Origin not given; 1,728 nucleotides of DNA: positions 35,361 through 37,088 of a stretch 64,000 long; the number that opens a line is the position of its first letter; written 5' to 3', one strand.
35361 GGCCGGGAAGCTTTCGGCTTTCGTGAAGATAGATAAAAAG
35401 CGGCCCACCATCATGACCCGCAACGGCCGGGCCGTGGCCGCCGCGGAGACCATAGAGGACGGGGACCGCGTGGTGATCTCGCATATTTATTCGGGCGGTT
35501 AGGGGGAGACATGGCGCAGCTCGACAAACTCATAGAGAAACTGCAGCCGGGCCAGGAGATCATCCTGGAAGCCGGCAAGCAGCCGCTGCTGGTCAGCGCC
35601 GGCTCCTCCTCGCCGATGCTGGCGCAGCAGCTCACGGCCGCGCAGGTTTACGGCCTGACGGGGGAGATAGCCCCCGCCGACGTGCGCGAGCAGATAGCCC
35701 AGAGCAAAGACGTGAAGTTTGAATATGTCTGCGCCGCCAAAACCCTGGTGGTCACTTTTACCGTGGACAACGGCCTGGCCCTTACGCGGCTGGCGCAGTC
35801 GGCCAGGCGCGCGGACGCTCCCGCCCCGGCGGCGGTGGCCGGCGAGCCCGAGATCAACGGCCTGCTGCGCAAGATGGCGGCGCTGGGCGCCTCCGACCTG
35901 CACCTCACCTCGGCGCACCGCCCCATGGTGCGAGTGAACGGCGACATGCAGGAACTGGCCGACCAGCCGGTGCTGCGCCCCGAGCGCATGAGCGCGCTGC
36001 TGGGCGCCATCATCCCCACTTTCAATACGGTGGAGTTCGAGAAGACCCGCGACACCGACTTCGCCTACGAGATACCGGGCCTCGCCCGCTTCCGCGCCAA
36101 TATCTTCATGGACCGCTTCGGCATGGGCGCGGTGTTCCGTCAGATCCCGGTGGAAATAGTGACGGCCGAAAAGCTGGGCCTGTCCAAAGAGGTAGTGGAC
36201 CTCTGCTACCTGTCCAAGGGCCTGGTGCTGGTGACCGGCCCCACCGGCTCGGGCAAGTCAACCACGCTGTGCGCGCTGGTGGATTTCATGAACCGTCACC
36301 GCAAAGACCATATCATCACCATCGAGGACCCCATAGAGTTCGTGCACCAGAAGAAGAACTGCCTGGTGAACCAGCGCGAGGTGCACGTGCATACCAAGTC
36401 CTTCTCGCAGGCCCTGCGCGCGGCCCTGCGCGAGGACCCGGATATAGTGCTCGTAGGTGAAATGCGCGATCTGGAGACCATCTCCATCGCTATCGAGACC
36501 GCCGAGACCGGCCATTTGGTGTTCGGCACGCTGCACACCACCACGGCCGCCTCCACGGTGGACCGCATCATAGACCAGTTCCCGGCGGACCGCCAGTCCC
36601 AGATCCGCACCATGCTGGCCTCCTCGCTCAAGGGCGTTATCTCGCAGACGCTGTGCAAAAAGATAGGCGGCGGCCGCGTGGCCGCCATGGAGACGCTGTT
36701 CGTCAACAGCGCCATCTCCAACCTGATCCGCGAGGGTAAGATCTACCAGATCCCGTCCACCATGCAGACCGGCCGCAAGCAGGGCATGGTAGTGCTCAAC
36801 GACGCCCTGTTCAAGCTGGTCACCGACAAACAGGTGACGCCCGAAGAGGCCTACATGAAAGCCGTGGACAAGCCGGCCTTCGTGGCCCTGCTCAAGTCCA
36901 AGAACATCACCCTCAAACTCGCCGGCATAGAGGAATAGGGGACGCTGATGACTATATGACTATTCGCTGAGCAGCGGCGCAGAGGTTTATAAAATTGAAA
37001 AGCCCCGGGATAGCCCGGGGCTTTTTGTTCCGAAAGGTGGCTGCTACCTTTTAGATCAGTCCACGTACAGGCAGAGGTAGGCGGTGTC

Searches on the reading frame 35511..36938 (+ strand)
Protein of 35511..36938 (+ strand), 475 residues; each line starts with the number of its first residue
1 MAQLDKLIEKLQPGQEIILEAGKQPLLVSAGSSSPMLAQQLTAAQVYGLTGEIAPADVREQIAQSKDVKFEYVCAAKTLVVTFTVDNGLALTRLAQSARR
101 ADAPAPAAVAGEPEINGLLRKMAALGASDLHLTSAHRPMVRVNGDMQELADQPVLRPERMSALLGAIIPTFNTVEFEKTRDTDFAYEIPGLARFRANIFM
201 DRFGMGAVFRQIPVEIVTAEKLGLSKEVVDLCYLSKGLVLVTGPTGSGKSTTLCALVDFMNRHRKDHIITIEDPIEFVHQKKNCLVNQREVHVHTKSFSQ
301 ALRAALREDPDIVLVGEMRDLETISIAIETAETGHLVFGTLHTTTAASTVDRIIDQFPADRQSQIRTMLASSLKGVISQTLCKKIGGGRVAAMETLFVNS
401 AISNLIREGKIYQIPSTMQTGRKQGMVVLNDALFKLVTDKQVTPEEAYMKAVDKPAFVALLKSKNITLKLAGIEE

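Call 47: search_protein_families(library=pfam, proteins=[window:35511-36938:+])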
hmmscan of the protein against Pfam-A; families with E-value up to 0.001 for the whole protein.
window:35511-36938:+ (475 aa): 4 families
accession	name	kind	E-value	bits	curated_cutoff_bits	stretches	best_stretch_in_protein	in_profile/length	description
PF00437.27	T2SSE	-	3.1e-47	161.4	24.9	1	114-385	11-281/370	Type II/IV secretion system protein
PF13476.12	AAA_23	-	2.7e-05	25.3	27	1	229-256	15-39/201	AAA domain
PF13401.12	AAA_22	-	0.00032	21.5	27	1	235-274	4-42/130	AAA domain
PF13555.12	AAA_29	-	0.00054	20.1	27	0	236-257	22-43/61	P-loop containing region of AAA domain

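Call 50: find_related_loci(query=window:35511-36938:+, collection=metagenome_contigs, flank=1500)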
Query window:35511-36938:+ (475 aa) in metagenome_contigs; peptide patterns used: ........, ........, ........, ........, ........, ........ (x = any residue, [..] = any of these).
600 stretches matched a pattern (row limit reached: there are more); 569 encode a relative of the query (tblastn E <= 1e-3); the best 80 are kept; 80 distinct loci.
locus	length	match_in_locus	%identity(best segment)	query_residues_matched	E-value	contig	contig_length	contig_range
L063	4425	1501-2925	96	1-475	0e+0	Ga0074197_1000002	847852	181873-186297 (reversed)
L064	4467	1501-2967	74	1-475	0e+0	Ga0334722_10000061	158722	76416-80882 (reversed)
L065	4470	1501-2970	73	1-475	0e+0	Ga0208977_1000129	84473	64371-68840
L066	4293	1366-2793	74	1-474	0e+0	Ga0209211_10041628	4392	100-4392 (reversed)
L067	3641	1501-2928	74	1-474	0e+0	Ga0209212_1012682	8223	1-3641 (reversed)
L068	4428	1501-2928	74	1-475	0e+0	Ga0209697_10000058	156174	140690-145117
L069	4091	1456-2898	72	1-473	0e+0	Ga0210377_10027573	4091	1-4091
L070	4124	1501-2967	71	1-473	0e+0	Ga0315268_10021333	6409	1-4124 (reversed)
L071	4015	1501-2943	72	1-473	0e+0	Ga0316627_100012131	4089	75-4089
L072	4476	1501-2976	68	1-473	0e+0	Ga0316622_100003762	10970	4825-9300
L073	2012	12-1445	72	1-470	0e+0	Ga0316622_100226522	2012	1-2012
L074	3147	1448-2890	72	1-470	0e+0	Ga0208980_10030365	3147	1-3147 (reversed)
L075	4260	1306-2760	71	1-475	0e+0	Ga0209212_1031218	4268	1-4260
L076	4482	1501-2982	68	1-472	0e+0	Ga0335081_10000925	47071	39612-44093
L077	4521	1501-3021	67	1-473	0e+0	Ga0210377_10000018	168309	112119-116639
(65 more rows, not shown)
